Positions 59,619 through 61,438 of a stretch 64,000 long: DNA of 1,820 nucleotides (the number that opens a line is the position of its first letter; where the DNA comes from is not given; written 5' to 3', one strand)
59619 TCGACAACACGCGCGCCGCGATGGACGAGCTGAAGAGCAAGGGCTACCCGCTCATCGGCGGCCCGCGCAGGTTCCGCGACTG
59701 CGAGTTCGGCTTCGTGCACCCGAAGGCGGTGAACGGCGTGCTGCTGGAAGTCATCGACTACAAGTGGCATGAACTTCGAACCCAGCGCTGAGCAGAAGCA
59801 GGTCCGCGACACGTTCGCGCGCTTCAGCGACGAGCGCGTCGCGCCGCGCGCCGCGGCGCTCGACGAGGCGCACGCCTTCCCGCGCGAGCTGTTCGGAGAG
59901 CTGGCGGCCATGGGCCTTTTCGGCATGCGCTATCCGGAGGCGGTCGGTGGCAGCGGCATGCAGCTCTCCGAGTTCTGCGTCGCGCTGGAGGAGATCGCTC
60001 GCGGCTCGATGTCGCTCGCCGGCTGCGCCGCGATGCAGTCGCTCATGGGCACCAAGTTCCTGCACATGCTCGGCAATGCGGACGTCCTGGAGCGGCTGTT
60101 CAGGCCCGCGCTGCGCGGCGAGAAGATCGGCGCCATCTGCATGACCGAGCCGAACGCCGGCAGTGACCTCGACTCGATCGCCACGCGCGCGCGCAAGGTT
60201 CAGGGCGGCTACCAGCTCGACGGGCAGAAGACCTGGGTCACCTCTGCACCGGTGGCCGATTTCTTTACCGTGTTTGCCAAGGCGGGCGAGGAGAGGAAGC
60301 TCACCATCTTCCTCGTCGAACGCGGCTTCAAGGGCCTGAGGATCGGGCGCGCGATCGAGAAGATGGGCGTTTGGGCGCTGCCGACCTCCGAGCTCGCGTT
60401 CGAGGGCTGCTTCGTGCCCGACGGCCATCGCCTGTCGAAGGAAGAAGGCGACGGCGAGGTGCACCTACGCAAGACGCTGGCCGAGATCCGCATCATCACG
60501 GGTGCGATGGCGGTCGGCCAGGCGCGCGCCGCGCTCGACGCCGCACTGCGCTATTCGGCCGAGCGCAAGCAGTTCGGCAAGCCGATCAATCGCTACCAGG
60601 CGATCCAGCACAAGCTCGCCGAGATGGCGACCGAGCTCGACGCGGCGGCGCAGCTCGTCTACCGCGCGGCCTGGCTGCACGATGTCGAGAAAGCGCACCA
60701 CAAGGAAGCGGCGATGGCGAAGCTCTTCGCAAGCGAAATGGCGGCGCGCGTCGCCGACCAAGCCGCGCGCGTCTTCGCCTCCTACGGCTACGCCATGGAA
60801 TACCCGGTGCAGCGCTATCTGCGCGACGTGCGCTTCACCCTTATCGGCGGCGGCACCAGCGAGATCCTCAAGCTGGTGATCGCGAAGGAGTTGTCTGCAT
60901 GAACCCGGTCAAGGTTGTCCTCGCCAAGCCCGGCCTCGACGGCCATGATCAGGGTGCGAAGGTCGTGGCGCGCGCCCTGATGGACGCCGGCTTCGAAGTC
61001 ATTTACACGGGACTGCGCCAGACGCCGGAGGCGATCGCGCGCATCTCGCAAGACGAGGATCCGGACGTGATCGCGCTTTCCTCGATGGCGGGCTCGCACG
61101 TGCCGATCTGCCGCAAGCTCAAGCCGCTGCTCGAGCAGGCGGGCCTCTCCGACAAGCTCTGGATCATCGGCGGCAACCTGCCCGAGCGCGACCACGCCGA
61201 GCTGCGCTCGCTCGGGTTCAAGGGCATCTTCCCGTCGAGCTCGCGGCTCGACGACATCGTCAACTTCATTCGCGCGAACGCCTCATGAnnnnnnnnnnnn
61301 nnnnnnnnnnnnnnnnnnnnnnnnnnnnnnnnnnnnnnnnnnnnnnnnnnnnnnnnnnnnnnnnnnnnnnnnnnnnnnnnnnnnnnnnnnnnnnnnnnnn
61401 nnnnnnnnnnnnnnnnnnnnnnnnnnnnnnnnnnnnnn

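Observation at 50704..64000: GntR-centred divergon with an unusual enzyme mix: hydantoinase A/B + malonyl-CoA decarboxylase versus thiolase, CoA ligase, epimerase, ACAD, split B12 mutase and CoxM/S-type molybdo-hydroxylase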

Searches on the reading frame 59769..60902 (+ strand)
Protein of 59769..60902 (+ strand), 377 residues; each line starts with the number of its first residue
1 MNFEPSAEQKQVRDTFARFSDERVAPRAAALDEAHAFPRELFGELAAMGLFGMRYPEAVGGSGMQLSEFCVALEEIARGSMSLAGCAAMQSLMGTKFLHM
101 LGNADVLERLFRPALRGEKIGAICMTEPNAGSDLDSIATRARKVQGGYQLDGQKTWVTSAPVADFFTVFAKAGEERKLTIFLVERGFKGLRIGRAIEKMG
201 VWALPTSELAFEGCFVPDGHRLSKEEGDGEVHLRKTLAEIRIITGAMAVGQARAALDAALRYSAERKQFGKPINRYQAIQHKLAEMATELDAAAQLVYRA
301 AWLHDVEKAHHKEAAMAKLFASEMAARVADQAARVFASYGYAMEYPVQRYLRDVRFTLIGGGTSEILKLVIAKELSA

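Call 3: search_protein_families(library=pfam, proteins=[window:59769-60902:+])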
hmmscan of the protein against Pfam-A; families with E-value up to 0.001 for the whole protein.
window:59769-60902:+ (377 aa): 5 families
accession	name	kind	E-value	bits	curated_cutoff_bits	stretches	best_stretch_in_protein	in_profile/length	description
PF00441.29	Acyl-CoA_dh_1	-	8.8e-44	149.7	22.4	1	233-375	7-149/150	Acyl-CoA dehydrogenase, C-terminal domain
PF02771.21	Acyl-CoA_dh_N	-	1.8e-26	93.1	22.9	1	6-118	1-113/113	Acyl-CoA dehydrogenase, N-terminal domain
PF02770.24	Acyl-CoA_dh_M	-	7.9e-24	84.1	33.3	1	122-214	1-97/97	Acyl-CoA dehydrogenase, middle domain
PF08028.16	Acyl-CoA_dh_2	-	1.8e-22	80.5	22.7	1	243-356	2-125/134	Acyl-CoA dehydrogenase, C-terminal domain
PF22924.1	ACOX_C_alpha1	-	3.2e-05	24.2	27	0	236-375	3-168/169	Acyl-CoA oxidase, C-alpha1 domain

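Call 7: search_protein_families(library=ncbifam, proteins=[window:59769-60902:+])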
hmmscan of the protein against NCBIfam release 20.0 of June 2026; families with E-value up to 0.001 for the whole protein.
window:59769-60902:+ (377 aa): 23 families
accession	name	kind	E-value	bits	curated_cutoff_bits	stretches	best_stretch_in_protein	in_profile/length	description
NF042972.1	AcrlCoAredClosAcrC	equivalog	3.1e-89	299.3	640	1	1-375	1-376/378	acryloyl-CoA reductase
NF042439.1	SulpropCoADesulf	equivalog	3.6e-78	263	600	1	17-374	5-369/379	3-sulfinopropanoyl-CoA desulfinase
NF045552.1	GlutCoADH_Des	equivalog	5.1e-75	253.1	470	1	1-373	1-377/387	glutaryl-CoA dehydrogenase Acd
NF043006.1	CyhCrbnylCoADH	equivalog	7.4e-71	239.1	650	1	7-375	6-375/380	cyclohexane-1-carbonyl-CoA dehydrogenase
NF053553.1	prodigi_MBC_PigA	equivalog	1e-64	219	500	1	1-375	1-379/381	prodigiosin MBC biosynthesis dehydrogenase PigA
NF058590.1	AcCoDHFadEBacil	equivalog_domain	1.5e-64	218.6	600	1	6-374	22-409/586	acyl-CoA dehydrogenase FadE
NF008997.0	PRK12341.1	equivalog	1.3e-58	198.9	537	1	1-373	1-374/382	acyl-CoA dehydrogenase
TIGR03207.1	cyc_hxne_CoA_dh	equivalog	2.9e-58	197.4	575.35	1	8-374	4-370/372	cyclohexanecarboxyl-CoA dehydrogenase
NF045652.1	ProlPCPDhRedW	equivalog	1.5e-52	178.7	650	1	7-375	2-373/376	L-prolyl-[peptidyl-carrier protein] dehydrogenase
NF002885.1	PRK03354.1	equivalog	2.6e-49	168.3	540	1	1-374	1-372/378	crotonobetainyl-CoA dehydrogenase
NF052270.1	Staph_DH_FadE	equivalog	1.6e-39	135.8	600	1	74-376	93-394/400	acyl-CoA dehydrogenase FadE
NF037942.1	ac_ACP_DH_MbtN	equivalog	1.9e-30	105.9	700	1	11-373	4-363/376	mycobactin biosynthesis acyl-ACP dehydrogenase MbtN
NF049984.1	Rv1679_FadE16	equivalog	8.3e-30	104.2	600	1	27-367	15-357/371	Rv1679 family acyl-CoA dehydrogenase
TIGR03203.1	pimD_small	equivalog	1.1e-24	87.3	652.7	1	27-359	28-358/378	pimeloyl-CoA dehydrogenase small subunit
TIGR04022.1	sulfur_SfnB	equivalog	3.8e-23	82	430.9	1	21-338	18-343/391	SfnB family sulfur acquisition oxidoreductase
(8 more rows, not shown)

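Call 36: find_homologous_proteins(query=window:59769-60899:+, max_evalue=1e-30)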
Query window:59769-60899:+ (377 aa): 7869 proteins with E <= 1e-30 among 8000 candidates; the best 120 are listed.
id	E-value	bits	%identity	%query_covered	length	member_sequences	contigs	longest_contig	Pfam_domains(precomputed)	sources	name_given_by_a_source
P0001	1.9e-234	795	96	100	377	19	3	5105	PF02770.25,PF00441.30,PF08028.17,PF02771.22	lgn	-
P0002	2.0e-225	766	92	100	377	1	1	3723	PF02770.25,PF00441.30,PF08028.17,PF02771.22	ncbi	-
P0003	1.0e-223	760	91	100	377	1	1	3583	PF02770.25,PF00441.30,PF08028.17,PF02771.22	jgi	-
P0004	2.9e-222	755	91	100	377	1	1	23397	PF02770.25,PF00441.30,PF08028.17,PF02771.22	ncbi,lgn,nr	ncbi:MAG TPA: acyl-CoA dehydrogenase family protein [Burkholderiales bacterium]|nr:acyl-CoA dehydrog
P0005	3.0e-222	755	90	100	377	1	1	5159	PF02770.25,PF00441.30,PF08028.17,PF02771.22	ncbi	-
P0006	5.9e-222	754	91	100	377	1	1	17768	PF02770.25,PF00441.30,PF08028.17,PF02771.22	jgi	jgi:butyryl-CoA dehydrogenase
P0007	5.8e-221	751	90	100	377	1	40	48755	PF02770.25,PF00441.30,PF08028.17,PF02771.22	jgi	jgi:butyryl-CoA dehydrogenase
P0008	2.3e-220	749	90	100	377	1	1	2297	PF02770.25,PF00441.30,PF08028.17,PF02771.22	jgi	jgi:butyryl-CoA dehydrogenase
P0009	2.5e-220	749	90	100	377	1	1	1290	PF02770.25,PF00441.30,PF08028.17,PF02771.22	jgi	jgi:acyl-CoA dehydrogenase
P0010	1.4e-219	746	90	100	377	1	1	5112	PF02770.25,PF00441.30,PF08028.17,PF02771.22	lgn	-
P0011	2.7e-219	745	89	100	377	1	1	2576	PF02770.25,PF00441.30,PF08028.17,PF02771.22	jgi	jgi:acyl-CoA dehydrogenase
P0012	2.7e-219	745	89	100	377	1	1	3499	PF02770.25,PF00441.30,PF08028.17,PF02771.22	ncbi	-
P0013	2.9e-219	745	89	100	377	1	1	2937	PF02770.25,PF00441.30,PF08028.17,PF02771.22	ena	-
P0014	3.4e-219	745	89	100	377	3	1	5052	PF02770.25,PF00441.30,PF08028.17,PF02771.22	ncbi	-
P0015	5.0e-219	745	89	100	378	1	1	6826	PF02770.25,PF00441.30,PF08028.17,PF02771.22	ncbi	-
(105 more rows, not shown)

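Call 75: list_cluster_members(proteins=[P0138, window:59769-60899:+, window:61285-62910:+, window:62914-63777:+, window:56729-57910:+, window:59366-59788:+, window:50704-51969:-, window:53803-55875:-])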
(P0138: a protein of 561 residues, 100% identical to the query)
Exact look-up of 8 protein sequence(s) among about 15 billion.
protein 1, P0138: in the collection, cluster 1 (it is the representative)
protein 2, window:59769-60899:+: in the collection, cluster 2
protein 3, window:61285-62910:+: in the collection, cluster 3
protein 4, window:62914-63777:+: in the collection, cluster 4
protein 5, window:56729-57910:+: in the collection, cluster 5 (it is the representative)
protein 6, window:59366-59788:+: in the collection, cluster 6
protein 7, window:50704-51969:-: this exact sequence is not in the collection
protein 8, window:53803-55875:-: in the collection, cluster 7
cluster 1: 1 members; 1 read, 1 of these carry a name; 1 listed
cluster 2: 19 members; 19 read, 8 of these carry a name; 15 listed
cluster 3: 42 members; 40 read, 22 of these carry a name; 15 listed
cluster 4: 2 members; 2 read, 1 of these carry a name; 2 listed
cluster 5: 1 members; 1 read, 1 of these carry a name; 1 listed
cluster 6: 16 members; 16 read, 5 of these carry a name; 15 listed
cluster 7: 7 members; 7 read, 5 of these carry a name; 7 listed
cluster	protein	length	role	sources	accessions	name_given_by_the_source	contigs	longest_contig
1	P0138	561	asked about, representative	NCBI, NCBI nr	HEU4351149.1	MAG TPA: hydantoinase B/oxoprolinase family protein [Burkholderiales bacterium] | hydantoinase B/oxoprolinase family protein [Burkholderiales bacterium]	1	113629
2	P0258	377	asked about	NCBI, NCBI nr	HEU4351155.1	MAG TPA: acyl-CoA dehydrogenase family protein [Burkholderiales bacterium] | acyl-CoA dehydrogenase family protein [Burkholderiales bacterium]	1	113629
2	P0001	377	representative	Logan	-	-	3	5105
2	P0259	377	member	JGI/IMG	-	alkylation response protein AidB-like acyl-CoA dehydrogenase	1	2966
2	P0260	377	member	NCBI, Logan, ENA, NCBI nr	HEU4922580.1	MAG TPA: acyl-CoA dehydrogenase family protein [Burkholderiales bacterium] | acyl-CoA dehydrogenase family protein [Burkholderiales bacterium]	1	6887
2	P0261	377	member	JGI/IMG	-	alkylation response protein AidB-like acyl-CoA dehydrogenase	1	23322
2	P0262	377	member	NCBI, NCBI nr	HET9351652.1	MAG TPA: acyl-CoA dehydrogenase family protein [Burkholderiales bacterium] | acyl-CoA dehydrogenase family protein [Burkholderiales bacterium]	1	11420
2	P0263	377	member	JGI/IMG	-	butyryl-CoA dehydrogenase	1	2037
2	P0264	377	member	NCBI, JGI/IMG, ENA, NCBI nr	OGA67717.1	MAG: acyl-CoA dehydrogenase [Betaproteobacteria bacterium RIFCSPLOWO2_12_FULL_65_14]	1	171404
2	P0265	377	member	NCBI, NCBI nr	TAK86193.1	MAG: acyl-CoA dehydrogenase [Betaproteobacteria bacterium]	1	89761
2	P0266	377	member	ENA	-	-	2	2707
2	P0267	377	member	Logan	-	-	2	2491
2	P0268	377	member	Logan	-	-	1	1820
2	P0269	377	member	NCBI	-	-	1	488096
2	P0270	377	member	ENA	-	-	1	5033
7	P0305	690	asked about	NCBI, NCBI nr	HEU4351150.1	MAG TPA: hydantoinase/oxoprolinase family protein [Burkholderiales bacterium] | hydantoinase/oxoprolinase family protein [Burkholderiales bacterium]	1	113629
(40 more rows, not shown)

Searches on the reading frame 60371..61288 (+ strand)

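Call 3: search_protein_families(library=pfam, proteins=[window:60371-61288:+])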
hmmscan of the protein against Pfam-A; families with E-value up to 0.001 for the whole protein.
window:60371-61288:+ (305 aa): 1 family
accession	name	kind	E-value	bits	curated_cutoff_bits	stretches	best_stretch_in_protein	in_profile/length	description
PF02310.24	B12-binding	-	2.9e-21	76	32.1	1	181-282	2-104/121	B12 binding domain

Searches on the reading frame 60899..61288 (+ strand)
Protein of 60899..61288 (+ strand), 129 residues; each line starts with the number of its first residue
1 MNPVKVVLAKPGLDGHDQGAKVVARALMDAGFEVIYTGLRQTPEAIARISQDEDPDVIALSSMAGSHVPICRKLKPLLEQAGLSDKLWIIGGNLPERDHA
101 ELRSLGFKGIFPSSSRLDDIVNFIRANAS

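Call 6: search_protein_families(library=pfam, proteins=[window:60899-61288:+])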
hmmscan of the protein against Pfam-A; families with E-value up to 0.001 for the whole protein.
window:60899-61288:+ (129 aa): 1 family
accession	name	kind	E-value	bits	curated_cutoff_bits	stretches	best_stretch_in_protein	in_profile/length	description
PF02310.24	B12-binding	-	3.2e-22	79.1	32.1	1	5-106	2-104/121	B12 binding domain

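Call 7: search_protein_families(library=ncbifam, proteins=[window:60899-61288:+])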
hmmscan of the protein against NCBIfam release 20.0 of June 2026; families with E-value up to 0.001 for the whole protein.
window:60899-61288:+ (129 aa): 10 families
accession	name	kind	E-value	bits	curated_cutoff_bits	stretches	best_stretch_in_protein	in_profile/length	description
TIGR00640.1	acid_CoA_mut_C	subfamily_domain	3.7e-37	127.2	57.45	1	4-127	3-126/132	methylmalonyl-CoA mutase C-terminal domain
NF006944.0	PRK09426.1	equivalog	7.4e-27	93.6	876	1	5-122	591-708/721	methylmalonyl-CoA mutase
NF002612.0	PRK02261.1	equivalog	3e-16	59.3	110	1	2-126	2-132/148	methylaspartate mutase subunit S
TIGR01501.1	MthylAspMutase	equivalog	1.2e-12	47.8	135.8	1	6-125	4-129/134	methylaspartate mutase subunit S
NF045497.1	IsobCoAmut_IcmF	equivalog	6e-10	37.6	1500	1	2-111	1-112/1076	fused isobutyryl-CoA mutase/GTPase IcmF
TIGR02082.1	metH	equivalog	1.8e-06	25.9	1010.85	1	5-99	735-828/1182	methionine synthase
NF047996.1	corrin_MtgC_2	exception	3.5e-06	26.7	370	1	12-93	98-179/212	glycine betaine-specific corrinoid protein MtgC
NF041607.1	dimeth_corrin_MtbC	equivalog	0.00012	21.7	350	1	14-95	93-174/203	dimethylamine corrinoid protein MtbC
TIGR02370.1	pyl_corrinoid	subfamily_domain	0.00054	19.4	215.3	1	14-94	95-176/197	methyltransferase cognate corrinoid protein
NF007024.0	PRK09490.1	equivalog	0.00069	17.5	1497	1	5-100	753-847/1234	methionine synthase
